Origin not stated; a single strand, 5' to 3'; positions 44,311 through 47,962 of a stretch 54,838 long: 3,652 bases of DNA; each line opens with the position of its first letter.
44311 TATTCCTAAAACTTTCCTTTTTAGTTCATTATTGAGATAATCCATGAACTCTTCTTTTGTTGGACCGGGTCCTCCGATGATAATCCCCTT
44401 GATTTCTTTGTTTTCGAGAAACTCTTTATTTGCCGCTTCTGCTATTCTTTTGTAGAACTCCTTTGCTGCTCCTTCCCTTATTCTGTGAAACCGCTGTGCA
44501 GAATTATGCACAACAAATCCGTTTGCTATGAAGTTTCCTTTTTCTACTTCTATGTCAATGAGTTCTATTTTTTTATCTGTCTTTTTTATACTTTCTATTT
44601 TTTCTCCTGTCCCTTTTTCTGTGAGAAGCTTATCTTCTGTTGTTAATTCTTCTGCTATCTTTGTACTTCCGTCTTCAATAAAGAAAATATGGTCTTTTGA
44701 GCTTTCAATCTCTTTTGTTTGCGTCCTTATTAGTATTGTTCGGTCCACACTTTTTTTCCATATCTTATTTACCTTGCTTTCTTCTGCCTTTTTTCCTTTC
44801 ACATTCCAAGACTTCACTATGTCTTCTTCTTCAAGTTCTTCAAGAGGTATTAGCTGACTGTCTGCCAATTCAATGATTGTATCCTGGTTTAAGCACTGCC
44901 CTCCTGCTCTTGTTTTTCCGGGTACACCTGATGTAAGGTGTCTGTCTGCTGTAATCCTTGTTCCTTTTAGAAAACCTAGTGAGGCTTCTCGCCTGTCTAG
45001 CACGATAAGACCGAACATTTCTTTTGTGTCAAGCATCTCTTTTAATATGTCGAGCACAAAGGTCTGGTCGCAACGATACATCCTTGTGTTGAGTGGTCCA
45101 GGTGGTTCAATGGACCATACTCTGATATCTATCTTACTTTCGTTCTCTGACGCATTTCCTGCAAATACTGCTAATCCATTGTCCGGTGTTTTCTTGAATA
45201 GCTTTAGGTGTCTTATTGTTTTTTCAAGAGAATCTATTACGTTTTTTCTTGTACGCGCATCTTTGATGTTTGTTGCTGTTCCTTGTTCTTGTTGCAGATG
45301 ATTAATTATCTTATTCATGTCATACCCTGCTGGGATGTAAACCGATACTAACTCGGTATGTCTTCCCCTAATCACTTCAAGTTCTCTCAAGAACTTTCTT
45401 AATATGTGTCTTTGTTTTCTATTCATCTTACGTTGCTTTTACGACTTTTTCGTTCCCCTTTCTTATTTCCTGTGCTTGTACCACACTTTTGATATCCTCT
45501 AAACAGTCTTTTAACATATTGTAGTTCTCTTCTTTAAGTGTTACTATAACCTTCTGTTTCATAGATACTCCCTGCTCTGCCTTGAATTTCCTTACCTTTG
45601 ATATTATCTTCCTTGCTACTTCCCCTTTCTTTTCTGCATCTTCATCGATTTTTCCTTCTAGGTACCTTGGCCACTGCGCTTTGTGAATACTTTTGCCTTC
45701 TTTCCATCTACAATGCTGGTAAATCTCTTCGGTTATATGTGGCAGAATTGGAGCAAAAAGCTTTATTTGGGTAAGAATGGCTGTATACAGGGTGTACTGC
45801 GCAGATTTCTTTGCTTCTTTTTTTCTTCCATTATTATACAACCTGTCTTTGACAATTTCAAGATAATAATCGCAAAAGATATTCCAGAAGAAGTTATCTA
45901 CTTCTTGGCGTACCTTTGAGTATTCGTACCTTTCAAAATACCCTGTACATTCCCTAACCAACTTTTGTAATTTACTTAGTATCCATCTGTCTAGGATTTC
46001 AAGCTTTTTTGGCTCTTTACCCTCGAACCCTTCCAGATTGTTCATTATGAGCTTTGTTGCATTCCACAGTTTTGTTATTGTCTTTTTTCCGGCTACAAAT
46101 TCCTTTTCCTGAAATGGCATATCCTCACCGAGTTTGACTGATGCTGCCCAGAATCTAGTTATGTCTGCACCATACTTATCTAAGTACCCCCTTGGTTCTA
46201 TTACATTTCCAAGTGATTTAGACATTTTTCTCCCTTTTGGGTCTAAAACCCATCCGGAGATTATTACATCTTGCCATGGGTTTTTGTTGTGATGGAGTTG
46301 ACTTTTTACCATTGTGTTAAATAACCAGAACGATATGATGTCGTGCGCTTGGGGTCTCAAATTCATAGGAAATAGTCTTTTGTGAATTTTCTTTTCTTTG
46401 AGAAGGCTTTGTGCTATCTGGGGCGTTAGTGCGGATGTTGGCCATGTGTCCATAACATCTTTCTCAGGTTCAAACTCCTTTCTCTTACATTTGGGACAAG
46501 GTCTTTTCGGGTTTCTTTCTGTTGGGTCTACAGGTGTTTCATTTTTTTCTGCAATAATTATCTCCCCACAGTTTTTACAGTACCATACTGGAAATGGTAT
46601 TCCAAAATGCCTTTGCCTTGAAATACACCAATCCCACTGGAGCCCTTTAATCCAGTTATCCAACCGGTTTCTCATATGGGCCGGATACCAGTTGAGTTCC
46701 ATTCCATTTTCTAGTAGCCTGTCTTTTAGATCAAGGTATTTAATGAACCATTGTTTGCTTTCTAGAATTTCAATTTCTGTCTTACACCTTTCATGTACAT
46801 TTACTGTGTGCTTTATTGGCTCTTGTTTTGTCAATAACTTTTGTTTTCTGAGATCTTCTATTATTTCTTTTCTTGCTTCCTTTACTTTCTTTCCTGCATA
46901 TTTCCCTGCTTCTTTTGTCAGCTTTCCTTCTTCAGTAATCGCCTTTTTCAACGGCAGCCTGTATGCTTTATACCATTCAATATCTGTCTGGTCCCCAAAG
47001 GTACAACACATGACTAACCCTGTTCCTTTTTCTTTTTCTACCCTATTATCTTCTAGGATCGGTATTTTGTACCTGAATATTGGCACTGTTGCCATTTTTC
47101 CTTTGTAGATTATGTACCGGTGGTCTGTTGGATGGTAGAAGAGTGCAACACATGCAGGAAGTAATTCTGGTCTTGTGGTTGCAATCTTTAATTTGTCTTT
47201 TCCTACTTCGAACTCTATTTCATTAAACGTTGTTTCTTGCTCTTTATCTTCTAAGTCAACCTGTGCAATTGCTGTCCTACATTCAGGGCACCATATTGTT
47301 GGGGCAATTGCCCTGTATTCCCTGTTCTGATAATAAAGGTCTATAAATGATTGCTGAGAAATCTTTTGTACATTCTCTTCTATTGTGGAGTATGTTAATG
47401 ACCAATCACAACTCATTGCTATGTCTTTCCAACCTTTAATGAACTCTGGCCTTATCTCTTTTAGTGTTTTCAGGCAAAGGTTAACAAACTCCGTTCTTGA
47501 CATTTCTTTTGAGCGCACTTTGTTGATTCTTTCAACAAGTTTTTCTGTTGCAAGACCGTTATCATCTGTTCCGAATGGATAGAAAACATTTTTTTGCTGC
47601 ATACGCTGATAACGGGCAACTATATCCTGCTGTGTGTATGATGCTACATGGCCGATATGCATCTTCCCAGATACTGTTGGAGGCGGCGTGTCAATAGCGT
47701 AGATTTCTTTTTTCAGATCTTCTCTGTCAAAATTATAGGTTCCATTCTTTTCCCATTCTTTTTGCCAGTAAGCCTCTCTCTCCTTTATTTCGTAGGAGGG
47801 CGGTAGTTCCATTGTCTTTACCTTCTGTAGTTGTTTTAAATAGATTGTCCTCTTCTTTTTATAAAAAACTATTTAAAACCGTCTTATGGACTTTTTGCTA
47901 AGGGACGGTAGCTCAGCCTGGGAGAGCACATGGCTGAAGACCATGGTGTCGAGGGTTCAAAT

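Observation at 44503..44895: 131-aa mini-intein inserted exactly after the catalytic GGQ motif of release factor aRF1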

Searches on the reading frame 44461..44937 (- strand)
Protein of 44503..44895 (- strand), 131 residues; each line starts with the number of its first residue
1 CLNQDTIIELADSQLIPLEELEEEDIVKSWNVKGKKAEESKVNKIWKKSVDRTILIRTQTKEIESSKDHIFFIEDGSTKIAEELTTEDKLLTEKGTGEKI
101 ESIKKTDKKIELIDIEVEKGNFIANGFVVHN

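Call 4: search_protein_families(library=pfam, proteins=[window:44503-44895:-], max_evalue=1)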
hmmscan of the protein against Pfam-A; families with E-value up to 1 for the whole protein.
window:44503-44895:- (131 aa): 5 families
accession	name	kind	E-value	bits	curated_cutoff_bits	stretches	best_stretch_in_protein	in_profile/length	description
PF14890.11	Intein_splicing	-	9.3e-11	42.2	35.8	2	10-91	3-93/155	Intein splicing domain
PF07591.16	PT-HINT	-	0.00041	21.1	27.7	1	19-118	12-115/137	Pretoxin HINT domain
PF08517.17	AXH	-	0.025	15.5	33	1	5-55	4-59/116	Ataxin-1 and HBP1 module (AXH)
PF24580.1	DUF7607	-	0.029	14.9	27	1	24-86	13-71/110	Domain of unknown function (DUF7607)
PF04219.17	DUF413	-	0.066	13.6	25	1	6-53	32-76/90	Protein of unknown function, DUF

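Call 5: search_protein_families(library=ncbifam, proteins=[window:44503-44895:-], max_evalue=1)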
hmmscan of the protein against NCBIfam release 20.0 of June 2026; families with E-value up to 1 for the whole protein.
window:44503-44895:- (131 aa): 6 families
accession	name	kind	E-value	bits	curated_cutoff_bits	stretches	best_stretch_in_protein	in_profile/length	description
NF038162.1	RtcB_rel_intein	exception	9.5e-09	33.8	1150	2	1-89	95-186/961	intein-containing RtcB family protein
TIGR01445.1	intein_Nterm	domain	6.2e-08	33.5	24.5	1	1-73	1-83/83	intein N-terminal splicing region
NF038136.1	rSAM_Rv_intein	exception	1.2e-06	27.7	700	2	91-131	294-334/574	intein-containing Rv2578c family radical SAM protein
NF005852.0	PRK07773.1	equivalog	7e-05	21.3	780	1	1-111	398-510/886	replicative DNA helicase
NF052663.1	RtcB_rel_intein2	exception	0.00011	21.2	1050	1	1-91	78-171/626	intein-containing RctB family protein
TIGR01443.1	intein_Cterm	domain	0.00034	20.8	15.6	1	114-131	4-23/24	intein C-terminal splicing region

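Call 18: search_solved_structures(query=window:44503-44895:-, max_evalue=1, show_alignments=2)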
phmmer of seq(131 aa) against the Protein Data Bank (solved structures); distinct sequences matched with E-value up to 1: 14.
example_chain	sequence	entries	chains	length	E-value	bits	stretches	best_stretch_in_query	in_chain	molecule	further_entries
6y75_B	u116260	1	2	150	2.7e-05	27.8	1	5-130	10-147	NAD(P)(+)--arginine ADP-ribosyltransferase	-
6y75_A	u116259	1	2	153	2.9e-05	27.7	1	5-130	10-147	NAD(P)(+)--arginine ADP-ribosyltransferase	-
6tmm_BBB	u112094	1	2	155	3.1e-05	27.6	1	5-130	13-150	NAD(P)(+)--arginine ADP-ribosyltransferase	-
6tmm_AAA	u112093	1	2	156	3.2e-05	27.6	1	5-130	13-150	NAD(P)(+)--arginine ADP-ribosyltransferase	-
7cfv_A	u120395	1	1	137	0.00024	24.8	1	23-131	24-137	Spl DnaX mini-intein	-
6rpp_A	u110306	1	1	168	0.0032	21.1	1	29-130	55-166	Cell division control protein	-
6qaz_A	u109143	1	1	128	0.0039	20.9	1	42-131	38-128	cyanophage-like gp41-1 intein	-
4o1r_A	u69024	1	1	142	0.0057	20.3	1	3-131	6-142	Replicative DNA helicase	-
2lwy_A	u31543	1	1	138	0.0091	19.7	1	11-127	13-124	BACTERIAL INTEIN-LIKE DOMAIN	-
6rpq_A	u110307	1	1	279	0.015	19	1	31-131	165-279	Ubiquitin-like protein SMT3,1108aa long hypothetical cell division control protein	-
5oxx_B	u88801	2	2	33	0.33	14.7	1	108-131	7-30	NEQ528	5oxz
6riz_A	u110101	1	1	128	0.35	14.6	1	42-131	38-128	gp41-1 intein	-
8ubs_A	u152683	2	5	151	0.73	13.5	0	60-130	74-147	NrdJ-1 | Nrdj-1 intein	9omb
1dq3_A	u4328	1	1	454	0.76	13.5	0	27-87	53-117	ENDONUCLEASE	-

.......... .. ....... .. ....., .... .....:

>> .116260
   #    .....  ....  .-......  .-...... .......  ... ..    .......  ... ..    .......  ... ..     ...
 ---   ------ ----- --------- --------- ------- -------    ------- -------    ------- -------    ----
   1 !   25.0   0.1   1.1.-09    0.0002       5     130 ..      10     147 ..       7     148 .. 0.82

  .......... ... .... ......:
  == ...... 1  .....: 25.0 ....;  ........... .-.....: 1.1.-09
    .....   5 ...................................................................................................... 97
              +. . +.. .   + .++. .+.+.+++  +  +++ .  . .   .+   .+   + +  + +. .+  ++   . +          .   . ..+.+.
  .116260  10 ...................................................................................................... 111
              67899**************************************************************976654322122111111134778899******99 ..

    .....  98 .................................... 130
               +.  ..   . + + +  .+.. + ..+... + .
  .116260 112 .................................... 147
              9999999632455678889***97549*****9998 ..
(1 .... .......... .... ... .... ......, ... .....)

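Call 36: find_homologous_proteins(query=window:44503-44895:-, max_evalue=0.001)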
Query window:44503-44895:-: 35 candidates shared short words with the query, none scored E <= 0.001.

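Call 41: predict_structure(alignment_id=A1)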
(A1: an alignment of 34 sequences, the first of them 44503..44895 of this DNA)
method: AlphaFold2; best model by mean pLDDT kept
length: 131 residues; sequences in the alignment: 34
mean_pLDDT: 97.4   pTM: 0.88
mean pLDDT of the five models: 97.4, 97.1, 96.7, 96.5, 96.5
residues with pLDDT >= 90: 128; 70-90: 3; 50-70: 0; < 50: 0
segments of 3 or more residues with pLDDT < 50: none
pLDDT, mean of each block of 10 residues (from residue 1): 98 98 98 93 98 98 98 97 98 97 97 98 98 93
secondary structure, 60 per line:
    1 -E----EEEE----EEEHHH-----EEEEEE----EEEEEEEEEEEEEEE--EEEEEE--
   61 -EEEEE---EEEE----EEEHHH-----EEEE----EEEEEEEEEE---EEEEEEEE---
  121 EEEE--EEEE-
elements in order: E7-10 E15-17 E26-31 E36-50 E53-58 E62-66 E70-73 E78-80 E89-92 E97-106 E110-117 E121-124 E127-130

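Call 45: fold_search(model_id=the predicted structure, library=pdb)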
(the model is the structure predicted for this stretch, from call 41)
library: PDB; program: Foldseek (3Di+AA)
matches with E <= 10: 241; with E <= 0.001: 63
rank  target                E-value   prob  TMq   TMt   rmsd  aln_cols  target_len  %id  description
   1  6y75_A                2.8e-11  1.00  0.92  0.79   2.1       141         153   26  BIL2 domain from T.thermophila BUBL1 locus (C1A-N143A) (released 2021-02-03)
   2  6y75_B                3.9e-11  1.00  0.92  0.80   2.1       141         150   26  BIL2 domain from T.thermophila BUBL1 locus (C1A-N143A) (released 2021-02-03)
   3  6tmm_BBB              1.0e-10  1.00  0.91  0.77   2.2       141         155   26  BIL2 domain from T.thermophila BUBL1 locus (C1A-N143A) (released 2020-12-16)
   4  6tmm_AAA              1.1e-10  1.00  0.90  0.76   2.4       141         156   27  BIL2 domain from T.thermophila BUBL1 locus (C1A-N143A) (released 2020-12-16)
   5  2lwy_MODEL_1_A        6.5e-09  1.00  0.91  0.87   1.5       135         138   21  Solution Structure of Bacterial Intein-Like domain from Clostridium thermocellum (released 2013-05-08)
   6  6rpq                  8.5e-09  1.00  0.83  0.45   4.9       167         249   23  Crystal structure of PhoCDC21-1 intein (released 2019-08-14)
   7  1mi8                  1.0e-08  1.00  0.87  0.82   2.0       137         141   26  2.0 Angstrom crystal structure of a DnaB intein from Synechocystis sp. PCC 6803 (released 2003-08-19)
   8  4o1r                  2.0e-08  1.00  0.85  0.79   3.6       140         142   25  Crystal structure of NpuDnaB intein (released 2014-03-19)
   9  6frh_B                2.2e-08  1.00  0.87  0.77   2.7       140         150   26  Crystal structure of Ssp DnaB Mini-Intein variant M86 (released 2019-01-30)
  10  6frg                  3.2e-08  1.00  0.87  0.73   2.9       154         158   23  Crystal structure of G-1F mutant of Ssp DnaB Mini-Intein variant M86 (released 2019-01-30)
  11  6frh_A                3.4e-08  1.00  0.87  0.72   2.9       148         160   24  Crystal structure of Ssp DnaB Mini-Intein variant M86 (released 2019-01-30)
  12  6fre                  6.7e-08  1.00  0.89  0.76   1.8       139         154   24  Crystal structure of G-1F/H73A mutant of Ssp DnaB Mini-Intein variant M86 (released 2019-01-30)
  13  6qaz                  6.7e-08  1.00  0.83  0.85   2.0       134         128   25  Crystal structure of gp41-1 intein (released 2019-11-13)
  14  6rpp                  1.1e-07  1.00  0.86  0.68   3.9       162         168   20  Crystal structure of PabCDC21-1 intein (released 2019-08-14)
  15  4o1s_A                1.3e-07  1.00  0.88  0.69   2.4       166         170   17  Crystal structure of TvoVMA intein (released 2014-03-19)
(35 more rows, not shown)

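Call 46: search_protein_representatives(alignment_id=A1)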
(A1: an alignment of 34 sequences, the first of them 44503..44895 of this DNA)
Query: 34 sequences, 131 profile positions. Proteins with E-value up to 0.001 (for the whole library): 19035; up to 1e-10: 2746; up to 1e-30: 67. The best 150 are listed.
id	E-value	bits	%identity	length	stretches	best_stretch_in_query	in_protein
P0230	2.0e-55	202.7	-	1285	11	1-131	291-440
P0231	2.7e-54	199.0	-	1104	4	1-131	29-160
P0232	1.3e-51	190.4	-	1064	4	1-131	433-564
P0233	1.5e-51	190.1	-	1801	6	1-131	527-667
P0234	4.5e-49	182.1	-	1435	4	1-131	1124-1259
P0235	1.5e-48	180.4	-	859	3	1-131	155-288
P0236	4.8e-48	178.8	-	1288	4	1-131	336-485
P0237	2.1e-47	176.7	-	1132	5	1-131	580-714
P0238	1.4e-45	170.8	-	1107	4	1-129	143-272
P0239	2.0e-45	170.3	-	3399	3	1-131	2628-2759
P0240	4.1e-44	166.1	-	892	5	1-129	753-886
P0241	6.1e-44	165.5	-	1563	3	2-131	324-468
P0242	3.2e-43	163.2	-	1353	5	1-131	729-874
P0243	2.1e-42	160.6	-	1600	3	1-131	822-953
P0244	2.3e-42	160.4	-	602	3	1-131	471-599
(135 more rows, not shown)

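Call 52: find_related_loci(query=A2, collection=genome_contigs, flank=3000)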
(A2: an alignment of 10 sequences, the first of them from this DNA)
Query A2 (159 aa) in genome_contigs; peptide patterns used: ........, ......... (x = any residue, [..] = any of these).
587 stretches matched a pattern; 138 encode a relative of the query (tblastn E <= 1e-3); the best 80 are kept; 80 distinct loci.
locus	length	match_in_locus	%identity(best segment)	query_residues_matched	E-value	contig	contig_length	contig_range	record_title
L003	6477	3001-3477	49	1-159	1e-47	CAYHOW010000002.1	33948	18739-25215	MAG TPA_asm: Candidatus Woesearchaeota archaeon isolate ERP119705_co14_579 genome assembly, contig: NODE_909_length_3394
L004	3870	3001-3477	48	1-159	1e-47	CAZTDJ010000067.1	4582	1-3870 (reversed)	MAG TPA_asm: Candidatus Woesearchaeota archaeon isolate binchicken_co125_1099 genome assembly, contig: NODE_37476_length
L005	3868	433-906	53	1-159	2e-45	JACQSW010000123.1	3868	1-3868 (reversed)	MAG: Candidatus Woesearchaeota archaeon isolate NC_groundwater_1395_Ag_S-0.2um_39_41 S_p2_S4_coassembly_k141_3187615, wh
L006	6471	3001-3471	51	2-159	6e-45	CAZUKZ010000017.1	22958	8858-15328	MAG TPA_asm: Candidatus Woesearchaeota archaeon isolate SRP077602_co2_412 genome assembly, contig: NODE_3328_length_2295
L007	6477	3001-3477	51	1-159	5e-45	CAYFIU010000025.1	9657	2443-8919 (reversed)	MAG TPA_asm: Candidatus Woesearchaeota archaeon isolate ERP003628_co1_89 genome assembly, contig: NODE_5030_length_9657_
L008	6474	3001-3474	52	1-159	2e-44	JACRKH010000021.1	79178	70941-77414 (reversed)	MAG: Candidatus Woesearchaeota archaeon isolate NC_groundwater_1850_Pr3_B-0.1um_37_25 SR-2_scaffold_141_920058, whole ge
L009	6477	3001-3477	50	1-159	1e-43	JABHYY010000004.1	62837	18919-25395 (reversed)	MAG: archaeon isolate SI047_bin70 k141_165138, whole genome shotgun sequence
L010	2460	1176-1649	53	1-159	2e-43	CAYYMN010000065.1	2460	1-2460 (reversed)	MAG TPA_asm: Candidatus Woesearchaeota archaeon isolate binchicken_co191_122 genome assembly, contig: NODE_67129_length_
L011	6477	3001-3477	50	1-159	2e-43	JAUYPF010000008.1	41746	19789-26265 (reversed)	MAG: bacterium isolate C4_metabat.bin.111 C4_k141_466676, whole genome shotgun sequence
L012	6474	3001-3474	50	1-159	6e-43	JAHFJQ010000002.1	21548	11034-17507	MAG: archaeon isolate nzgw39 NODE_2198_length_21549_cov_2.777067, whole genome shotgun sequence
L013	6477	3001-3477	51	1-159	3e-43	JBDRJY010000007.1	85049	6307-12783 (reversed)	MAG: archaeon isolate MEGAHIT-group-1.682 k141_3637132, whole genome shotgun sequence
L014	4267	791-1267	50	1-159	1e-42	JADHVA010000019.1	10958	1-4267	MAG: Nanoarchaeota archaeon isolate BS150m-G60 BS-150m-C5493, whole genome shotgun sequence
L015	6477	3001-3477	50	1-159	3e-42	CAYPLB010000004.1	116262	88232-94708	MAG TPA_asm: Candidatus Woesearchaeota archaeon isolate SRP077602_co5_420 genome assembly, contig: NODE_482_length_11626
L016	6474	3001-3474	51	1-159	7e-42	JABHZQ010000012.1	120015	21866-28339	MAG: archaeon isolate SI047_bin88 k141_607295, whole genome shotgun sequence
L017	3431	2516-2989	47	1-159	1e-41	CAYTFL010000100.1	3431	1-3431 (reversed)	MAG TPA_asm: Candidatus Woesearchaeota archaeon isolate SRP077602_co6_97 genome assembly, contig: NODE_40694_length_3431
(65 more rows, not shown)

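Call 73: find_related_loci(query=A2, collection=viral_contigs, flank=3000)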
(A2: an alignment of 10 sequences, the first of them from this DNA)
Query A2 (159 aa) in viral_contigs; peptide patterns used: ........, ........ (x = any residue, [..] = any of these).
7 stretches matched a pattern; 1 encode a relative of the query (tblastn E <= 1e-3); 1 distinct loci.
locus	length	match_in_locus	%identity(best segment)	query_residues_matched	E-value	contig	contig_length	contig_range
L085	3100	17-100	80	1-159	6e-5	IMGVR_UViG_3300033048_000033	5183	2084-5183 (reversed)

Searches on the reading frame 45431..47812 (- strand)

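Call 42: search_protein_families(library=pfam, proteins=[window:45431-47812:-], max_evalue=0.00001)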
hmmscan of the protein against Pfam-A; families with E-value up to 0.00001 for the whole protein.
window:45431-47812:- (794 aa): 5 families
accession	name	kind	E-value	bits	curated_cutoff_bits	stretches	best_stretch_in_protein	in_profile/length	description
PF00133.28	tRNA-synt_1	-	3.5e-84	283.4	22.7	1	16-566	2-412/414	tRNA synthetases class I (I, L, M and V)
PF08264.19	Anticodon_1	-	1.2e-43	148.9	25.1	1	608-757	1-146/148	Anticodon-binding domain of tRNA ligase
PF09334.17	tRNA-synt_1g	-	7.4e-23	81.4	20.1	2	40-180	3-128/391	tRNA synthetases class I (M)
PF01406.26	tRNA-synt_1e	-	4.6e-08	33.2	27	0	501-572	226-296/301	tRNA synthetases class I (C) catalytic domain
PF13603.12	tRNA-synt_1_2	-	2.1e-07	31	25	1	235-300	83-148/185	Leucyl-tRNA synthetase, editing domain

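Call 74: search_protein_families(library=ncbifam, proteins=[window:45431-47812:-], max_evalue=0.00001)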
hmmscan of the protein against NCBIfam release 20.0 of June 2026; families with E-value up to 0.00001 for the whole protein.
window:45431-47812:- (794 aa): 17 families
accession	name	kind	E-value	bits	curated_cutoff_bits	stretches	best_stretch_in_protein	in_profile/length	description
NF009687.0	PRK13208.1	equivalog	0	1081.3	738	1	2-787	5-790/801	valine--tRNA ligase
NF000540.1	alt_ValS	exception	3.5e-237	789.4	900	1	10-782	7-825/827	valine--tRNA ligase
TIGR00422.1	valS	equivalog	5.3e-229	762.5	612.1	1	5-784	3-785/863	valine--tRNA ligase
NF004349.1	PRK05729.1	equivalog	2.1e-179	598.6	704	1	6-785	3-769/860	valine--tRNA ligase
NF011492.0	PRK14900.1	equivalog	6e-131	438.3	1783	1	2-777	8-786/1044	valine--tRNA ligase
TIGR00392.1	ileS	equivalog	1.6e-127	427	621.4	2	252-754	313-843/861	isoleucine--tRNA ligase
NF008957.0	PRK12300.1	subfamily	1.3e-73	248.4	677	3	480-785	577-867/946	leucine--tRNA ligase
NF040702.1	ileS_w_GNAT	exception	3.2e-72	243.6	1999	2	248-780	491-1040/1100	isoleucine--tRNA ligase, N-acetyltransferase domain-containing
NF000257.1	MupA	exception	2.8e-63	214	1900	2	256-778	298-835/1024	mupirocin-resistant isoleucine--tRNA ligase MupA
NF000258.1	MupB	exception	2.3e-59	201.2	1900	2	252-780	298-839/1033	mupirocin-resistant isoleucine--tRNA ligase MupB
TIGR00395.1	leuS_arch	equivalog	1.6e-57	195.2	648.5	3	477-788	568-856/938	leucine--tRNA ligase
TIGR00396.1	leuS_bact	equivalog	4.9e-53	180.4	548.4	3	8-191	2-171/843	leucine--tRNA ligase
TIGR00398.1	metG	equivalog_domain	1.5e-33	116.3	336.35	2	513-700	312-500/530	methionine--tRNA ligase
NF008900.0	PRK12267.1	equivalog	1.1e-22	80.3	598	2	475-747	247-521/648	methionine--tRNA ligase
NF001100.0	PRK00133.1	equivalog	1.5e-22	79.9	587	2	491-726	294-525/676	methionine--tRNA ligase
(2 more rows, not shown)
